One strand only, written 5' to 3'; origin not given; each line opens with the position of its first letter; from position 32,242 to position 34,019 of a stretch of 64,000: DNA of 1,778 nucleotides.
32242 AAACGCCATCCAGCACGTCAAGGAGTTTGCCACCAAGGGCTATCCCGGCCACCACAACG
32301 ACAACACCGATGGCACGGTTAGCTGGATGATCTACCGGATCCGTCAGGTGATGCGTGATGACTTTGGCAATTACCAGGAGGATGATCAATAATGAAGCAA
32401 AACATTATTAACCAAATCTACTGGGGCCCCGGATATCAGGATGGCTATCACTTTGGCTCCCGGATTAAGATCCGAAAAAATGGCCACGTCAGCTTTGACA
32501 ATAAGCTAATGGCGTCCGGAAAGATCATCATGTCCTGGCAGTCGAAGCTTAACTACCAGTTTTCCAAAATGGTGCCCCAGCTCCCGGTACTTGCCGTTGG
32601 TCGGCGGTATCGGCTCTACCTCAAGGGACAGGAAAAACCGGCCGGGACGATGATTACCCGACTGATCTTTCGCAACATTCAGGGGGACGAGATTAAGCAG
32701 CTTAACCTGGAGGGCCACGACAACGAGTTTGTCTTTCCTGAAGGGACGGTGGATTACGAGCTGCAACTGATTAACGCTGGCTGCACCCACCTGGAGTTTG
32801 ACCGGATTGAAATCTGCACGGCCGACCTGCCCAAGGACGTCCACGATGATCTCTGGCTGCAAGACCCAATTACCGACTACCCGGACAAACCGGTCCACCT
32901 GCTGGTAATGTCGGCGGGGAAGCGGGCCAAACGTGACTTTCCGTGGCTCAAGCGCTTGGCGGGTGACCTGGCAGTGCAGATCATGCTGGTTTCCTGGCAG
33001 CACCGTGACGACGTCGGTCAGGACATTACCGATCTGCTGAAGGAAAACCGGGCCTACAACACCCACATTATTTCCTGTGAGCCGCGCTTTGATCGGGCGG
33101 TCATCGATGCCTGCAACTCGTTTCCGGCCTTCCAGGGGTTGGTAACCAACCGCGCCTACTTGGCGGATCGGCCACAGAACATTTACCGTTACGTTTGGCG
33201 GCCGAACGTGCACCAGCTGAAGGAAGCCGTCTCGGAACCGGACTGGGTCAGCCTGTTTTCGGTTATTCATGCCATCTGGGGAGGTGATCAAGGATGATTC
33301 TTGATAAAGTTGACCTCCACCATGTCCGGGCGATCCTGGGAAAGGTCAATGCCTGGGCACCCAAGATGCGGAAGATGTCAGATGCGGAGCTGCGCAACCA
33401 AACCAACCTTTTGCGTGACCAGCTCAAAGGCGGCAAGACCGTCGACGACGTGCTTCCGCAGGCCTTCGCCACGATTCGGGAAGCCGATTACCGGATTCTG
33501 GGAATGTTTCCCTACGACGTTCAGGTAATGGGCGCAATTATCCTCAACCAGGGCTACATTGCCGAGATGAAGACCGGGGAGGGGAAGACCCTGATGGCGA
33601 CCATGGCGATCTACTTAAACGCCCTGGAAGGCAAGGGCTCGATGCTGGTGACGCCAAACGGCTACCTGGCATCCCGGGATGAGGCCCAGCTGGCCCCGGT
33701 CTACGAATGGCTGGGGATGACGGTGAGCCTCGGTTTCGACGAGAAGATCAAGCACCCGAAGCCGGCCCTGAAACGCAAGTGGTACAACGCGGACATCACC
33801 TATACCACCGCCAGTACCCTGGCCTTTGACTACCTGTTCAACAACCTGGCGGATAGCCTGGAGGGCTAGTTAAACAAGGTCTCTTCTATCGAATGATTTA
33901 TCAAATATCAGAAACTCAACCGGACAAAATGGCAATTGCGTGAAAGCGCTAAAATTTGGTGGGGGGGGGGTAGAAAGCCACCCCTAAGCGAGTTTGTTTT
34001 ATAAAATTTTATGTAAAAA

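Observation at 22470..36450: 14-kb accessory Sec (SecA2/SecY2) glycoprotein-export island that lacks its priming enzymes and motor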

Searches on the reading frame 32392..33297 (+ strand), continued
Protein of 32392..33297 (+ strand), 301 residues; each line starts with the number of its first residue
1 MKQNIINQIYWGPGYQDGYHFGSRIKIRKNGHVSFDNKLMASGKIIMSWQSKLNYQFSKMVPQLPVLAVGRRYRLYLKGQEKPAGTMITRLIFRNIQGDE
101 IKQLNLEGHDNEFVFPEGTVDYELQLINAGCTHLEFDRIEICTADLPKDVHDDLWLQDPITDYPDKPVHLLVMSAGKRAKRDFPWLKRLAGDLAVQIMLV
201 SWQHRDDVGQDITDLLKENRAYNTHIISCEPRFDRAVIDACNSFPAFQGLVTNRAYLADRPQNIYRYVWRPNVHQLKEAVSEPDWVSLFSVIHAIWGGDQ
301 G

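Call 63: list_cluster_members(proteins=[window:32392-33297:+, window:33294-33869:+, window:34131-36338:+])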
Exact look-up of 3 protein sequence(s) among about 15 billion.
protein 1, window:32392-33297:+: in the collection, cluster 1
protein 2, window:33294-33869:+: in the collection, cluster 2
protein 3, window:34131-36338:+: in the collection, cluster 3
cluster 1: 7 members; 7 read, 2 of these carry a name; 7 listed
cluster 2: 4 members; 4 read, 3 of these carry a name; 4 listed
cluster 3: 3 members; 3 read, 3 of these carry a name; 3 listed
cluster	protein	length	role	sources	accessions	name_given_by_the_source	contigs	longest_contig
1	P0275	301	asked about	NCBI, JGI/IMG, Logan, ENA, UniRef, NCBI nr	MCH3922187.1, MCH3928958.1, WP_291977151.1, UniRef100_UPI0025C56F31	accessory Sec system protein Asp3 [Limosilactobacillus sp.] | accessory secretory protein Asp3 | accessory Sec system protein Asp3 n=1 Tax=Limosilactobacillus sp. TaxID=2773925 ...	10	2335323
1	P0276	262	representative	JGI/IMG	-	accessory Sec system protein Asp3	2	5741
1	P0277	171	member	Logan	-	-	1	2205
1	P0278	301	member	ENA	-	-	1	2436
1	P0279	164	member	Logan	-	-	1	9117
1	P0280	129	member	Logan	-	-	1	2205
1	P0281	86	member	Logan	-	-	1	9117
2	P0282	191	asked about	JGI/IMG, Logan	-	preprotein translocase subunit SecA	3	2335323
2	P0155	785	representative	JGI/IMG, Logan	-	preprotein translocase subunit SecA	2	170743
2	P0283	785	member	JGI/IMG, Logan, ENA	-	preprotein translocase subunit SecA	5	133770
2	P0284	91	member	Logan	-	-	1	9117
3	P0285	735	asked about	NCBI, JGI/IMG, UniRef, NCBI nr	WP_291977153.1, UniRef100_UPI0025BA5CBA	KxYKxGKxW signal peptide domain-containing protein [Limosilactobacillus sp.] | LPXTG-motif cell wall-anchored protein | KxYKxGKxW signal peptide domain-containing protein n=1 Tax=Limosilactobacillus sp. ...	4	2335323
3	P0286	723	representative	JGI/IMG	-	LPXTG-motif cell wall-anchored protein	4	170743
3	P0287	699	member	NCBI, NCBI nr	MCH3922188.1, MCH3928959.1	MAG: LPXTG cell wall anchor domain-containing protein [Limosilactobacillus sp.] | LPXTG cell wall anchor domain-containing protein [Limosilactobacillus sp.]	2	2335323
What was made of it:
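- In NCBI MAGs Asp3 and the adhesin have consecutive protein accessions (call 63).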

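Call 64: find_encoding_contigs(protein=P0284, flank=10000, max_places=3)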
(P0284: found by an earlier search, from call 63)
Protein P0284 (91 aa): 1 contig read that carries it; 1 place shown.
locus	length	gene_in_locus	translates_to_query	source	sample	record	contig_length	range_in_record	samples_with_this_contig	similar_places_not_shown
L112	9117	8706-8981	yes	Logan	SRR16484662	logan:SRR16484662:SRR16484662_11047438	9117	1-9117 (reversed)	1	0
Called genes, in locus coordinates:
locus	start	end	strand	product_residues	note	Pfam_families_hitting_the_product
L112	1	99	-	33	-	?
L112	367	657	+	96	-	PF26337:Gtf3_C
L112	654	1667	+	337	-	PF26334:Gtf3_N, PF26337:Gtf3_C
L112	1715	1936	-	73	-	-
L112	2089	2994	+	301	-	PF01501:Glyco_transf_8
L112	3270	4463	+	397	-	PF00344:SecY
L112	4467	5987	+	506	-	PF16993:Asp1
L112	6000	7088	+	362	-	PF16929:Asp2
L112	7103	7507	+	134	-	PF16929:Asp2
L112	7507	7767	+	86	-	PF15432:Sec-ASP3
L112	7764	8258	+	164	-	PF15432:Sec-ASP3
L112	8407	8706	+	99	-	PF07517:SecA_DEAD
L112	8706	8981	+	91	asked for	PF07517:SecA_DEAD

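Call 67: search_protein_families(library=pfam, proteins=[L006:16134-16328:+, L006:17967-18686:+], max_evalue=1)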
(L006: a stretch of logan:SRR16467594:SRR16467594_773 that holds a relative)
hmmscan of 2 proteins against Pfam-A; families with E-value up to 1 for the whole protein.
L006:16134-16328:+ (64 aa): 4 families
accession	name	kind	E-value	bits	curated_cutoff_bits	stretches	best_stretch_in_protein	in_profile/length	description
PF10140.15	YukC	-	0.0043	16.4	27.4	1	16-63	168-216/357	WXG100 protein secretion system (Wss), protein YukC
PF19389.4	DUF5964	-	0.022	15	25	1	35-63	30-58/60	Family of unknown function (DUF5964)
PF20185.3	DUF6548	-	0.038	14.3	27.3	1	5-60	107-162/164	Family of unknown function (DUF6548)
PF15168.11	TRIQK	-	0.042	14.2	27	1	37-63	43-69/79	Triple QxxK/R motif-containing protein family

L006:17967-18686:+ (239 aa): 9 families
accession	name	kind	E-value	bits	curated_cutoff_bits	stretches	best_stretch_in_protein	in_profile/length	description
PF13520.12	AA_permease_2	-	0.0067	15.8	27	1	12-63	120-173/427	Amino acid permease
PF12534.13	Pannexin_like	-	0.0068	15.9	25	1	38-106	24-93/346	Pannexin-like TM region of LRRC8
PF02628.20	COX15-CtaA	-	0.0078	15.7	29.9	1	6-73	150-221/322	Cytochrome oxidase assembly protein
PF08592.16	Anthrone_oxy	-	0.032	14.8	27.3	0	13-93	16-84/106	Anthrone oxygenase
PF02116.20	STE2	-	0.082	12.6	27.2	1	2-67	112-178/280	Fungal pheromone mating factor STE2 GPCR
PF10500.14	SR-25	-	0.084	12.9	40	1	174-214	47-87/226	Nuclear RNA-splicing-associated protein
PF02806.24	Alpha-amylase_C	-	0.32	11.8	21.2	1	132-199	15-79/95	Alpha amylase, C-terminal all-beta domain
PF05608.18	RTE1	-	0.44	11.1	29.4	1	50-122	37-111/149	RTE1-like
PF21827.1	New_glue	-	0.62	10.3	31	1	186-233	36-80/94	New glue protein family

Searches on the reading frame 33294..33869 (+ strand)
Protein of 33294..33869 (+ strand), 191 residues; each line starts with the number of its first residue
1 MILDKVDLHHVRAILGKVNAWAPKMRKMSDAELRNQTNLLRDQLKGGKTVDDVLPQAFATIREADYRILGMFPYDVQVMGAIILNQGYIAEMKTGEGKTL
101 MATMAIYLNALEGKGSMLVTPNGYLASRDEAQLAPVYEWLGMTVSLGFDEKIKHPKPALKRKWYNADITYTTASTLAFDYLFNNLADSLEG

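Call 5: search_protein_families(library=pfam, proteins=[window:33294-33869:+])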
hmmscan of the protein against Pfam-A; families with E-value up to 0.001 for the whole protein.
window:33294-33869:+ (191 aa): 2 families
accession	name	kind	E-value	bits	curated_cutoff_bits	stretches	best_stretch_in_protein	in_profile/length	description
PF07517.20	SecA_DEAD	-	1.8e-64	218.2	24.6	1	6-188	11-189/290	SecA DEAD-like domain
PF00270.35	DEAD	-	6.2e-06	26.5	26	1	77-177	6-106/167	DEAD/DEAH box helicase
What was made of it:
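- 33294..33869 (+): secA2 remnant. It has 190 native codons (Walker A present, Walker B absent), then Gly and TAG created by the junction. PF07517 positions 11-189 of 290 (call 5).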

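Call 8: find_encoding_contigs(protein=window:33294-33869:+, flank=10000, max_places=10)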
Protein window:33294-33869:+ (191 aa): 6 contigs read that carry it; 3 places shown.
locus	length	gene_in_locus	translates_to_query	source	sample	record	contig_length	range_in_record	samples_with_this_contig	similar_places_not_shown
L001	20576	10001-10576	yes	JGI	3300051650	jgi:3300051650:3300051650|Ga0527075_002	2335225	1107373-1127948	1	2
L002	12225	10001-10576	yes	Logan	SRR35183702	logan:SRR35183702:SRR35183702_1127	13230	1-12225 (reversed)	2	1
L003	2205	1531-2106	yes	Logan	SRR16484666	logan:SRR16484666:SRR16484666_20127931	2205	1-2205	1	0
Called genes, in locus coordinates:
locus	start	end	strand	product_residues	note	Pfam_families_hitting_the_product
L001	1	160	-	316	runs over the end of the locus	PF00535:Glycos_transf_2, PF13641:Glyco_tranf_2_3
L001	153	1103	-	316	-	PF00535:Glycos_transf_2, PF10111:Glyco_tranf_2_2, PF13641:Glyco_tranf_2_3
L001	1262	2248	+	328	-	PF26334:Gtf3_N, PF26337:Gtf3_C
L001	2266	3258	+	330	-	PF26334:Gtf3_N, PF26337:Gtf3_C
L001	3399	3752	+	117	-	-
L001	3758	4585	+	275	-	PF01501:Glyco_transf_8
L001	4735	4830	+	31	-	-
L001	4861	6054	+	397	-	PF00344:SecY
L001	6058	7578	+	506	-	PF16993:Asp1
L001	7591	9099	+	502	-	PF16929:Asp2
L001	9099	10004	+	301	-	PF15432:Sec-ASP3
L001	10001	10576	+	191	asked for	PF07517:SecA_DEAD, PF00270:DEAD (weak)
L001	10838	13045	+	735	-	PF19258:KxYKxGKxW_sig, PF00746:Gram_pos_anchor (faint)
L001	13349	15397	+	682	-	PF04851:ResIII, PF17757:UvrB_inter, PF27431:UvrB_3rd, PF00271:Helicase_C, PF12344:UvrB, PF02151:UVR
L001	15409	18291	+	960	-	PF00005:ABC_tran (faint), PF02463:SMC_N (faint), PF03193:RsgA_GTPase (faint), PF13191:AAA_16 (faint), PF13304:AAA_21 (faint), PF13401:AAA_22 (faint), PF17760:UvrA_inter, PF17755:UvrA_DNA-bind, +4 more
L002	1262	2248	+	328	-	PF26334:Gtf3_N, PF26337:Gtf3_C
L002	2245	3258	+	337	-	PF26334:Gtf3_N, PF26337:Gtf3_C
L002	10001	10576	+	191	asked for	PF07517:SecA_DEAD, PF00270:DEAD (weak)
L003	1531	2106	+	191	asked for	PF07517:SecA_DEAD, PF00270:DEAD (weak)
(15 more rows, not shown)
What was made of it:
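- Checked: Precomputed annotation gives PF26334/PF26337 Gtf3_N/C (call 8).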

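Call 10: find_homologous_proteins(query=window:33294-33869:+, max_evalue=1e-20)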
Query window:33294-33869:+ (191 aa): 7591 proteins with E <= 1e-20 among 8000 candidates; the best 120 are listed.
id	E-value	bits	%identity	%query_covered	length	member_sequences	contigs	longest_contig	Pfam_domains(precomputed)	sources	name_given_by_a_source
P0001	2.6e-97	342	81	99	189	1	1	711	PF07517.21,PF00270.36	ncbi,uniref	ncbi:DEAD/DEAH box helicase, partial [Bartonella sp. CL63NXGY]|uniref:DEAD/DEAH box helicase n=1 Tax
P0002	6.1e-82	292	75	96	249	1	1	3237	PF07517.21,PF00270.36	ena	-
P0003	3.3e-81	289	74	96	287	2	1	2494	PF07517.21,PF00270.36,PF01043.27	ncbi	-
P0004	6.0e-81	289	74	96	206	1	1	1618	PF07517.21,PF00270.36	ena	-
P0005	1.0e-80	288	71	99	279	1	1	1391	PF07517.21,PF00270.36,PF01043.27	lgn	-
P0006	2.3e-80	287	71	97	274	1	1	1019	PF07517.21,PF00270.36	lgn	-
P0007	2.5e-80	287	68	100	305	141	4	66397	PF07517.21,PF00270.36,PF01043.27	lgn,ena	-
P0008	6.0e-80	285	72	96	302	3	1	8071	PF07517.21,PF00270.36,PF01043.27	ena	-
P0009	1.2e-79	284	73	96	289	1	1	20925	PF07517.21,PF00270.36,PF01043.27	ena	-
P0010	3.4e-78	280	75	91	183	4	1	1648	PF07517.21,PF00270.36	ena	-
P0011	4.9e-78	279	72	94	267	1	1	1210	PF07517.21,PF00270.36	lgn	-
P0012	1.8e-76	274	68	100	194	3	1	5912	PF07517.21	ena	-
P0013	1.6e-74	268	67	95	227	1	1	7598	PF07517.21,PF00270.36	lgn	-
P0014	3.0e-72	260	72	87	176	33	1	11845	PF07517.21,PF00270.36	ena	-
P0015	6.4e-71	256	67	94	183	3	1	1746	PF07517.21,PF00270.36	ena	-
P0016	8.8e-70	252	65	94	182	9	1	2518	PF07517.21,PF00270.36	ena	-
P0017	8.4e-65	236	72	77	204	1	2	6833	PF07517.21,PF00270.36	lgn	-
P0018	1.2e-60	222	58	97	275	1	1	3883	PF07517.21,PF00270.36,PF01043.27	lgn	-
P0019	1.2e-59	219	68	75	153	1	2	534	PF07517.21,PF00270.36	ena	-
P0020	5.6e-59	217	57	98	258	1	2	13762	PF07517.21,PF00270.36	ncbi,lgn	-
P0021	3.5e-58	214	57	98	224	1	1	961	PF07517.21,PF00270.36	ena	-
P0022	3.5e-57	211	67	74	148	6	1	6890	PF07517.21,PF00270.36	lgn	-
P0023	3.6e-57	211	55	96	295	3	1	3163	PF07517.21,PF00270.36,PF01043.27,PF04851.22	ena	-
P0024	2.1e-56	209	53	99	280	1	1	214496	PF07517.21,PF00270.36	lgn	-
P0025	3.5e-56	208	53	99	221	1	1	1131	PF07517.21,PF00270.36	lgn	-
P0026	4.2e-56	208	55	98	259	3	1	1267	PF07517.21,PF00270.36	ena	-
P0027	4.4e-56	208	73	69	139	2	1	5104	PF07517.21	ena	-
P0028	4.4e-56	208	54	98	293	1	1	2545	PF07517.21,PF00270.36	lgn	-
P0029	1.2e-55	206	51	99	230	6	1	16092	PF07517.21,PF00270.36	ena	-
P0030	3.3e-55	205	55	96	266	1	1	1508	PF07517.21,PF00270.36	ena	-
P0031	3.8e-55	205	51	99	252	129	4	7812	PF07517.21,PF00270.36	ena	-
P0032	6.4e-55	204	55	94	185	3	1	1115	PF07517.21,PF00270.36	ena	-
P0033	1.2e-54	203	52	98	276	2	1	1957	PF07517.21,PF00270.36,PF01043.27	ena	-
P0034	2.3e-54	202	51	99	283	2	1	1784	PF07517.21,PF00270.36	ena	-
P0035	2.6e-54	202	51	98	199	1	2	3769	PF07517.21,PF00270.36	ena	-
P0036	3.2e-54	202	52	99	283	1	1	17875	PF07517.21,PF00270.36,PF01043.27,PF04851.22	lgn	-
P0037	5.4e-54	201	51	98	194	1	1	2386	PF07517.21,PF00270.36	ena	-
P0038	8.5e-54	200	54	95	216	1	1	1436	PF07517.21,PF00270.36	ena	-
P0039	9.1e-54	200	54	96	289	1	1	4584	PF07517.21,PF00270.36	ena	-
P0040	2.3e-53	199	53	96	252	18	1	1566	PF07517.21,PF00270.36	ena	-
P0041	4.0e-53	198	51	99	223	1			PF07517.21,PF00270.36,PF04851.22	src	-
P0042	6.5e-53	197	51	98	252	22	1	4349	PF07517.21,PF00270.36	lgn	-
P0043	7.3e-53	197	54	95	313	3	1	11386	PF07517.21,PF00270.36,PF01043.27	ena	-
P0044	7.7e-53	197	54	95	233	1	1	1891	PF07517.21,PF00270.36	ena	-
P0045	2.2e-52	196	53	96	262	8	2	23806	PF07517.21,PF00270.36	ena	-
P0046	2.6e-52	195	52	95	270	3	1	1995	PF07517.21,PF00270.36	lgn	-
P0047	2.9e-52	195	53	96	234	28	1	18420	PF07517.21,PF00270.36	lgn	-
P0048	3.3e-52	195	51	97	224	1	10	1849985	PF07517.21,PF00270.36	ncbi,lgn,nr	ncbi:Protein translocase subunit SecA 2 [Streptococcus agalactiae]|nr:Protein translocase subunit Se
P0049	8.2e-52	194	67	70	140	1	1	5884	PF07517.21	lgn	-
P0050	8.4e-52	194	50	99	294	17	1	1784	PF07517.21,PF00270.36,PF01043.27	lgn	-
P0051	8.6e-52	194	56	90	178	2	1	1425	PF07517.21,PF00270.36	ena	-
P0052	1.7e-51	193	52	97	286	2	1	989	PF07517.21,PF00270.36,PF01043.27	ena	-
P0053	1.7e-51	193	51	97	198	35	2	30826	PF07517.21,PF00270.36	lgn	-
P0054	2.1e-51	192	51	97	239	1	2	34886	PF07517.21,PF00270.36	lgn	-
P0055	2.5e-51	192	51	97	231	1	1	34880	PF07517.21,PF00270.36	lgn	-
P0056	2.5e-51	192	53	96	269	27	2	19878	PF07517.21,PF00270.36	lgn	-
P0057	4.0e-51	191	49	99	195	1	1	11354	PF07517.21,PF00270.36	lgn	-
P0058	4.4e-51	191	51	97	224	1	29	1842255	PF07517.21,PF00270.36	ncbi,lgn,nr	ncbi:Protein translocase subunit SecA 2 [Streptococcus agalactiae]|nr:Protein translocase subunit Se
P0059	7.5e-51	191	51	95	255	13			PF07517.21,PF00270.36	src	-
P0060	7.5e-51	191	52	98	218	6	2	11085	PF07517.21,PF00270.36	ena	-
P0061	8.8e-51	190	51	97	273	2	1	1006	PF07517.21,PF00270.36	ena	-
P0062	9.2e-51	190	53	94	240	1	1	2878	PF07517.21,PF00270.36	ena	-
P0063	9.6e-51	190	67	69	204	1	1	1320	PF07517.21,PF00270.36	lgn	-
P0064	1.2e-50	190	57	87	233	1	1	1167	PF07517.21,PF00270.36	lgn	-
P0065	1.5e-50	190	52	97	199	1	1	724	PF07517.21,PF00270.36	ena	-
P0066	1.6e-50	189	53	96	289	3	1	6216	PF07517.21,PF00270.36,PF01043.27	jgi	-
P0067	2.7e-50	189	50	95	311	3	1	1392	PF07517.21,PF00270.36,PF01043.27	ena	-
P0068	3.6e-50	188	72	61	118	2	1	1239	PF07517.21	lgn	-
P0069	5.2e-50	188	51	95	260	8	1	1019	PF07517.21,PF00270.36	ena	-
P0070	6.1e-50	188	53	87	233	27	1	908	PF07517.21,PF00270.36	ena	-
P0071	6.2e-50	188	69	68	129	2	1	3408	PF07517.21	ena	-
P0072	1.5e-49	186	51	94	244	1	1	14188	PF07517.21,PF00270.36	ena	-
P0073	1.6e-49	186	51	94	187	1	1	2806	PF07517.21,PF00270.36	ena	-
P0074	4.0e-49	185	50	98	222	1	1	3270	PF07517.21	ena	-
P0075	4.2e-49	185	53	93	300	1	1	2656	PF07517.21,PF00270.36,PF01043.27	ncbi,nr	ncbi:MAG: DEAD/DEAH box helicase, partial [Clostridia bacterium]|nr:DEAD/DEAH box helicase [Clostrid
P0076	6.5e-49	184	50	95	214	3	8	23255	PF07517.21,PF00270.36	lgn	-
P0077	8.4e-49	184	51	97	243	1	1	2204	PF07517.21,PF00270.36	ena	-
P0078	1.3e-48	183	49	96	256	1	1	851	PF07517.21,PF00270.36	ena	-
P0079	1.7e-48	183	49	96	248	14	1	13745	PF07517.21,PF00270.36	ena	-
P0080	2.6e-48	182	51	93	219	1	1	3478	PF07517.21,PF00270.36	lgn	-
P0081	3.1e-48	182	49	95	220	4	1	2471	PF07517.21,PF00270.36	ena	-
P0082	3.1e-48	182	49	94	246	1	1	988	PF07517.21,PF00270.36,PF04851.22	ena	-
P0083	3.2e-48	182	54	84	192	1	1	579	PF07517.21,PF00270.36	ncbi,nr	ncbi:TPA: DEAD/DEAH box helicase, partial [Streptococcus agalactiae]|nr:DEAD/DEAH box helicase [Stre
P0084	3.5e-48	182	52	90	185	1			PF07517.21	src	-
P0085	3.6e-48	182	55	80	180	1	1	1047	PF07517.21,PF00270.36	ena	-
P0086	5.7e-48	181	51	94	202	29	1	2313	PF07517.21,PF00270.36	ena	-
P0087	6.7e-48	181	51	94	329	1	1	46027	PF07517.21,PF00270.36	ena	-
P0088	6.9e-48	181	51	94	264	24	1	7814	PF07517.21,PF00270.36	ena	-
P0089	8.2e-48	181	51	94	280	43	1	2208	PF07517.21,PF00270.36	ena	-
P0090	1.1e-47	180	52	93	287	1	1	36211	PF07517.21,PF00270.36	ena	-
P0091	1.2e-47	180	51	96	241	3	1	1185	PF07517.21,PF00270.36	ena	-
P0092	1.8e-47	180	49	95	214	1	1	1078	PF07517.21,PF00270.36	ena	-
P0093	1.8e-47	180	49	94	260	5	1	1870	PF07517.21,PF00270.36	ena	-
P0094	2.4e-47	179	51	94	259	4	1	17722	PF07517.21,PF00270.36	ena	-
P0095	2.5e-47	179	49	94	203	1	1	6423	PF07517.21,PF00270.36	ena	-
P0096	2.9e-47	179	51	94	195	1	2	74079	PF07517.21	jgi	jgi:preprotein translocase subunit SecA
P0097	3.0e-47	179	51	92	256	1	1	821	PF07517.21,PF00270.36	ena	-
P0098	3.3e-47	179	49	96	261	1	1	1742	PF07517.21,PF00270.36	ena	-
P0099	3.5e-47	179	54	92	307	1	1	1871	PF07517.21,PF00270.36,PF01043.27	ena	-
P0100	3.7e-47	179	51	94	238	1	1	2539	PF07517.21,PF00270.36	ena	-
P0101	4.0e-47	178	50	95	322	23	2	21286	PF07517.21,PF00270.36,PF01043.27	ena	-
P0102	4.7e-47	178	51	95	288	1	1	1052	PF07517.21,PF00270.36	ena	-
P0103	5.1e-47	178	51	94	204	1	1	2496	PF07517.21,PF00270.36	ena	-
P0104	5.7e-47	178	51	94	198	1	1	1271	PF07517.21,PF00270.36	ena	-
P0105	5.8e-47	178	53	92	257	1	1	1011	PF07517.21,PF00270.36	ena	-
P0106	6.2e-47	178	54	88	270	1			PF07517.21,PF00270.36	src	-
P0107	6.3e-47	178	50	93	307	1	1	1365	PF00828.26,PF07517.21,PF00270.36,PF01043.27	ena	-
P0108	6.9e-47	178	50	93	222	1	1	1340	PF07517.21,PF00270.36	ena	-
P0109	6.9e-47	178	51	94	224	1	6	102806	PF07517.21,PF00270.36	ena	-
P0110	7.3e-47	178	51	94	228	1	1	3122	PF07517.21,PF00270.36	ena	-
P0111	8.1e-47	177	52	91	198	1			PF07517.21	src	-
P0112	8.2e-47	177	51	94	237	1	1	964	PF07517.21,PF00270.36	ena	-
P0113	8.8e-47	177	49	98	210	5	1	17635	PF07517.21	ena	-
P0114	9.3e-47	177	50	95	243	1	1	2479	PF07517.21,PF00270.36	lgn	-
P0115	1.1e-46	177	50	92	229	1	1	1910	PF07517.21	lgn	-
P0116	1.1e-46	177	50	95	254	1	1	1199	PF07517.21,PF00270.36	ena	-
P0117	1.1e-46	177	51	94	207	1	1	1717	PF07517.21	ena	-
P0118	1.3e-46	177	51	94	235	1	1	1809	PF07517.21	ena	-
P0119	1.4e-46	177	50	94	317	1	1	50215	PF07517.21,PF01043.27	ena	-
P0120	1.4e-46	177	51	93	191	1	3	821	PF07517.21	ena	-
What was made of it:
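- Tried and rejected: Homologue search with the 191-aa SecA2 stub (call 10).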
